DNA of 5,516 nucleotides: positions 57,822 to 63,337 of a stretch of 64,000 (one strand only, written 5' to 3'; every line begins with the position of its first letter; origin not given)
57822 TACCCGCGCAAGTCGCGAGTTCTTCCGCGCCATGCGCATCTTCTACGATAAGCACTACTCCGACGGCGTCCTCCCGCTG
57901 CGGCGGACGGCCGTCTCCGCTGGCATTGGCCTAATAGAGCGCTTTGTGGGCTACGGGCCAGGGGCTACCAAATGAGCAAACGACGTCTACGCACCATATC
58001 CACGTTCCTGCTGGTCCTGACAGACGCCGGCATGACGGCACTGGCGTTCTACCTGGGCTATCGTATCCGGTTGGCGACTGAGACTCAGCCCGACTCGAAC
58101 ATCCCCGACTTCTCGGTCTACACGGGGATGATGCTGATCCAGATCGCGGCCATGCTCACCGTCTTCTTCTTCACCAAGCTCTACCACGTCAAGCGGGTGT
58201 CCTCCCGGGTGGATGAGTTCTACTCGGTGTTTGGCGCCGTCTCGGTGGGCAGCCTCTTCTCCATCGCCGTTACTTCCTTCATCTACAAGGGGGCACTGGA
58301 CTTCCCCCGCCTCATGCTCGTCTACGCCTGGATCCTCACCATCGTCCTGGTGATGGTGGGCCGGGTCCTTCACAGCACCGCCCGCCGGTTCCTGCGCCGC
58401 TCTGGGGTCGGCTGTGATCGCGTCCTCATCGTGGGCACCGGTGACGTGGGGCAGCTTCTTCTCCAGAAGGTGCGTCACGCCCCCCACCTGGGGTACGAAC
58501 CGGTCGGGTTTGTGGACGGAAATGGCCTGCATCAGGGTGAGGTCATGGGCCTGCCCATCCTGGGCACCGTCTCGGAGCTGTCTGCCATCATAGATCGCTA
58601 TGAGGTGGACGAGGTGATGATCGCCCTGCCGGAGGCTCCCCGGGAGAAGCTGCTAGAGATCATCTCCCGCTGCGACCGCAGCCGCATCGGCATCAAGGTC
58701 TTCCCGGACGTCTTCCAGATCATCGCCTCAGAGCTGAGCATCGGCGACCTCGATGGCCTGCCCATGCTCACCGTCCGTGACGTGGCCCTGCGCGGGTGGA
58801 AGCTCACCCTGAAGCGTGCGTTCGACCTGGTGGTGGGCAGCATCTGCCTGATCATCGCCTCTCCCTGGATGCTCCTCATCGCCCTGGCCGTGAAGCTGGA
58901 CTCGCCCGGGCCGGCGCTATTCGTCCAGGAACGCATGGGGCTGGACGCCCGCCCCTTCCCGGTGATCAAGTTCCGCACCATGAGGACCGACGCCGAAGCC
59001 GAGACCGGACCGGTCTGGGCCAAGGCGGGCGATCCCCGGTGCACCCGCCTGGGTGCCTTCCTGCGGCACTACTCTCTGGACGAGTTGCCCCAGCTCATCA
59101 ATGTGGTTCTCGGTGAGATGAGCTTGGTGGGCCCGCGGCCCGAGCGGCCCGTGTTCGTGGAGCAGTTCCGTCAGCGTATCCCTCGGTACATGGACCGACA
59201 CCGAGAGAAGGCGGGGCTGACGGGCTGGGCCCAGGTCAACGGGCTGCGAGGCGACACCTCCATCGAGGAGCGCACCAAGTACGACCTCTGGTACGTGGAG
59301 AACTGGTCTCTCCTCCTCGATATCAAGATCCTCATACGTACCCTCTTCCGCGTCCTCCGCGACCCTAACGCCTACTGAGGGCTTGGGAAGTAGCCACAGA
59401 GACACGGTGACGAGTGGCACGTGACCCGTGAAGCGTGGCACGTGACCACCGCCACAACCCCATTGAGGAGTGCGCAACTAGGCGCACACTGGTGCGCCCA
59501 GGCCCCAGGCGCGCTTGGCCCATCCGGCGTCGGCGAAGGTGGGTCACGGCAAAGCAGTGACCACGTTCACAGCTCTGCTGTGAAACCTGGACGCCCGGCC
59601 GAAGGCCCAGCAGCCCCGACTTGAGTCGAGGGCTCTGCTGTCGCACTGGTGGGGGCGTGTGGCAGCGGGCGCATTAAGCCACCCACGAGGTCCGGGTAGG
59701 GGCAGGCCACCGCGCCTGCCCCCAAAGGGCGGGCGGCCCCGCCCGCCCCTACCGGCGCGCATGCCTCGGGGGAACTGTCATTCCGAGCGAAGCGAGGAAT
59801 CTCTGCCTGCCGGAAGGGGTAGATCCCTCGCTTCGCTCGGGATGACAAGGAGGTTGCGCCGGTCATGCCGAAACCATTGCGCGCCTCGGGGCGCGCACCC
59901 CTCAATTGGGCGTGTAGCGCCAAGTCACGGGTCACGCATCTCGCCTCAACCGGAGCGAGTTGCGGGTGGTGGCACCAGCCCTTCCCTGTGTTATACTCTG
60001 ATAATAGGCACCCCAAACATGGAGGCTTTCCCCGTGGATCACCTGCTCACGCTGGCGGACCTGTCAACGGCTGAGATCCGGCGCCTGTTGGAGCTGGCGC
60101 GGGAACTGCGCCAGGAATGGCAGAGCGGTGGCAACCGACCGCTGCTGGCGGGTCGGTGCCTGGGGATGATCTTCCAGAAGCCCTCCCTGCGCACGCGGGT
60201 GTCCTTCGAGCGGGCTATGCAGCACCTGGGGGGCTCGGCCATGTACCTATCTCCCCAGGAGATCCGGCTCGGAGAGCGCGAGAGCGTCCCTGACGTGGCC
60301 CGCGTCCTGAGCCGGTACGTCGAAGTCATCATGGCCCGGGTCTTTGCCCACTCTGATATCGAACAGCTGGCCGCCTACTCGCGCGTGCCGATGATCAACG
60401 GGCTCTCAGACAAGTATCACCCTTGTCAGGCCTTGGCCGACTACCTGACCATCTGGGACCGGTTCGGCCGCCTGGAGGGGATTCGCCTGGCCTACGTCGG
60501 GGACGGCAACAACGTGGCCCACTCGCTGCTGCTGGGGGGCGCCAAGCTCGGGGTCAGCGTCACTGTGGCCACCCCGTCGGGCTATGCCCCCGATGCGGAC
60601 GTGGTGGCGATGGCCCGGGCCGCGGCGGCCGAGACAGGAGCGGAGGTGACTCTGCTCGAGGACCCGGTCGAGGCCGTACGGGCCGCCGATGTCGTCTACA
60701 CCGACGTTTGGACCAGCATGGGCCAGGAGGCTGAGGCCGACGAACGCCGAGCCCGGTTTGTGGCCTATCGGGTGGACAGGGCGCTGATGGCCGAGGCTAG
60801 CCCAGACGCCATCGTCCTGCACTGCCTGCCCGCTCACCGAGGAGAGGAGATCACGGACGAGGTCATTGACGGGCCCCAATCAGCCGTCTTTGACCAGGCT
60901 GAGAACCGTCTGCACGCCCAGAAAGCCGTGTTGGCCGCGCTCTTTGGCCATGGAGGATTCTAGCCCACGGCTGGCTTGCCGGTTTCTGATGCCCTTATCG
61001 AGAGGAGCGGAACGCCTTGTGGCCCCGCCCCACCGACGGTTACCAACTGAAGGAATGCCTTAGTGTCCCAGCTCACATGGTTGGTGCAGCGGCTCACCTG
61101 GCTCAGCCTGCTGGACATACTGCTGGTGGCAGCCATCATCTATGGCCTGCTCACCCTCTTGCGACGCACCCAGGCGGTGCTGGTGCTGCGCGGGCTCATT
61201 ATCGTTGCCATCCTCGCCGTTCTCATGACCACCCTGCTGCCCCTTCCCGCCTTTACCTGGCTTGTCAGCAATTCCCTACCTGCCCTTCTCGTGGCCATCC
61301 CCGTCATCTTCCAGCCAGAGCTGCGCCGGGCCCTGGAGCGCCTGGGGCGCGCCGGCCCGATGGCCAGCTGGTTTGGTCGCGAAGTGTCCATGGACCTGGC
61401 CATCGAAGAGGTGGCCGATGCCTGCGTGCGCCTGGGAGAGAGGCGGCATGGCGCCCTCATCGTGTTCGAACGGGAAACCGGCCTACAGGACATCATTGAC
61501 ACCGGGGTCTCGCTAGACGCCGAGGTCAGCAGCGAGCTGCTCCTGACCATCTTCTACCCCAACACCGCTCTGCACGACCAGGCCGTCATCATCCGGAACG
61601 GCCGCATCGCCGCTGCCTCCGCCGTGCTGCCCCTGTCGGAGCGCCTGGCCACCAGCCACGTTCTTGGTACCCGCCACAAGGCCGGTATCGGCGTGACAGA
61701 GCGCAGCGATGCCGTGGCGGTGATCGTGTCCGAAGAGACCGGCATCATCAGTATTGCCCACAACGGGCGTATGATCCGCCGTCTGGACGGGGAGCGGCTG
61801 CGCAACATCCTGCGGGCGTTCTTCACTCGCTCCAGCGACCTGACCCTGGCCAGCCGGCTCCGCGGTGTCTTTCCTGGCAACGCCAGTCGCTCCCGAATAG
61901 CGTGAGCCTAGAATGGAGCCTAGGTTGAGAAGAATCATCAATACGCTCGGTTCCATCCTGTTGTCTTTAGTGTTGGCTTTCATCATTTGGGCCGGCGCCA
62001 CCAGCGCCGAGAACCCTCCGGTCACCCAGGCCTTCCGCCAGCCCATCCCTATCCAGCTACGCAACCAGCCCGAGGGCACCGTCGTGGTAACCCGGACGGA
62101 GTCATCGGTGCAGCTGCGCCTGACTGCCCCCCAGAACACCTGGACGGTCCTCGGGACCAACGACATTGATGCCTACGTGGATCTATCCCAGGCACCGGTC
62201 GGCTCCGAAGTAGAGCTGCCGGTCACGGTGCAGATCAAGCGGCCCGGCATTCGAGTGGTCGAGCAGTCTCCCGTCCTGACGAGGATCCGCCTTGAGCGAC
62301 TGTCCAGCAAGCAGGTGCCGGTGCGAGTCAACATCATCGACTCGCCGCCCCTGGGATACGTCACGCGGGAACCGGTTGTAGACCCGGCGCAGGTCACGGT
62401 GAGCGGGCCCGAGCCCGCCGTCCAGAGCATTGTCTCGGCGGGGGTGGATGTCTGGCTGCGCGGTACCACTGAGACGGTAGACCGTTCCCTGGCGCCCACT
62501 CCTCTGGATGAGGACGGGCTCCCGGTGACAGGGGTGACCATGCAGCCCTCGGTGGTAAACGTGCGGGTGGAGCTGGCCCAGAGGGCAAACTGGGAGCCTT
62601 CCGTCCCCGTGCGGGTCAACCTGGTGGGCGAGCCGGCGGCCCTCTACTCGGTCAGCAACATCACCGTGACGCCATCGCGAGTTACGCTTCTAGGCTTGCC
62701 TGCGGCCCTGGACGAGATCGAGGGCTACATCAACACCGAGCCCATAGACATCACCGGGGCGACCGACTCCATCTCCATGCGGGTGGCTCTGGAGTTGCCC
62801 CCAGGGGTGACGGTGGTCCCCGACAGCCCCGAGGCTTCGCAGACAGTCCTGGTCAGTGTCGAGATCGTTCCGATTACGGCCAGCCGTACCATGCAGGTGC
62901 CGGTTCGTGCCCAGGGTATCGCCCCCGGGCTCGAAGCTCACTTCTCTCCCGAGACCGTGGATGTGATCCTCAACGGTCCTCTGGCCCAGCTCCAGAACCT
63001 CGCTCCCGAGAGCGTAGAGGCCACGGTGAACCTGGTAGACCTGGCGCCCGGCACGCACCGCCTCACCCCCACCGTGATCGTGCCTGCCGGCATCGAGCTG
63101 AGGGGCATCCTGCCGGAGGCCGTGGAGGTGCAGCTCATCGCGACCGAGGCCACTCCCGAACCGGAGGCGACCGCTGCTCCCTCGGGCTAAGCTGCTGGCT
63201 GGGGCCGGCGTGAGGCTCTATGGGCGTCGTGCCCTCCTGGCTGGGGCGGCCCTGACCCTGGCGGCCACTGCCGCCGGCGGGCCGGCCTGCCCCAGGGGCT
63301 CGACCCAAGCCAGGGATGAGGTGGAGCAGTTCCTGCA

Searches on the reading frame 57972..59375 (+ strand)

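Call 87: search_protein_families(library=pfam, proteins=[window:57972-59375:+], max_evalue=0.00001)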
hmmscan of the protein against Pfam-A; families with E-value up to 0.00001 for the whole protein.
window:57972-59375:+ (468 aa): 2 families
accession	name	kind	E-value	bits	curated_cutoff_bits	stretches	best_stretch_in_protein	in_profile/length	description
PF02397.22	Bac_transf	-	3.6e-69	232.3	27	1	281-462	1-178/179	Bacterial sugar transferase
PF13727.12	CoA_binding_3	-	1e-18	68.4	25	1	70-245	5-175/175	CoA-binding domain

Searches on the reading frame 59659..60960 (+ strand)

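Call 87: search_protein_families(library=pfam, proteins=[window:59659-60960:+], max_evalue=0.00001)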
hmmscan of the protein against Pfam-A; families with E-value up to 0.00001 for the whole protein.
window:59659-60960:+ (434 aa): 2 families
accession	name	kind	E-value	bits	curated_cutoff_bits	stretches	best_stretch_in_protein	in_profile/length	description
PF00185.30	OTCace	-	3.1e-61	206.5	29.4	1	273-427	1-156/157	Aspartate/ornithine carbamoyltransferase, Asp/Orn binding domain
PF02729.26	OTCace_N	-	1.4e-48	165.2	29.9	1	128-266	2-147/148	Aspartate/ornithine carbamoyltransferase, carbamoyl-P binding domain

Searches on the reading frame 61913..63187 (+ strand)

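Call 87: search_protein_families(library=pfam, proteins=[window:61913-63187:+], max_evalue=0.00001)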
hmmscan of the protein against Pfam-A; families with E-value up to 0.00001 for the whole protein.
window:61913-63187:+ (425 aa): 1 family
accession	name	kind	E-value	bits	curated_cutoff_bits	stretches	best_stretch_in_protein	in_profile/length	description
PF07949.17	YbbR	-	2.3e-24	85.9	22.3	2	231-309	1-74/81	YbbR-like protein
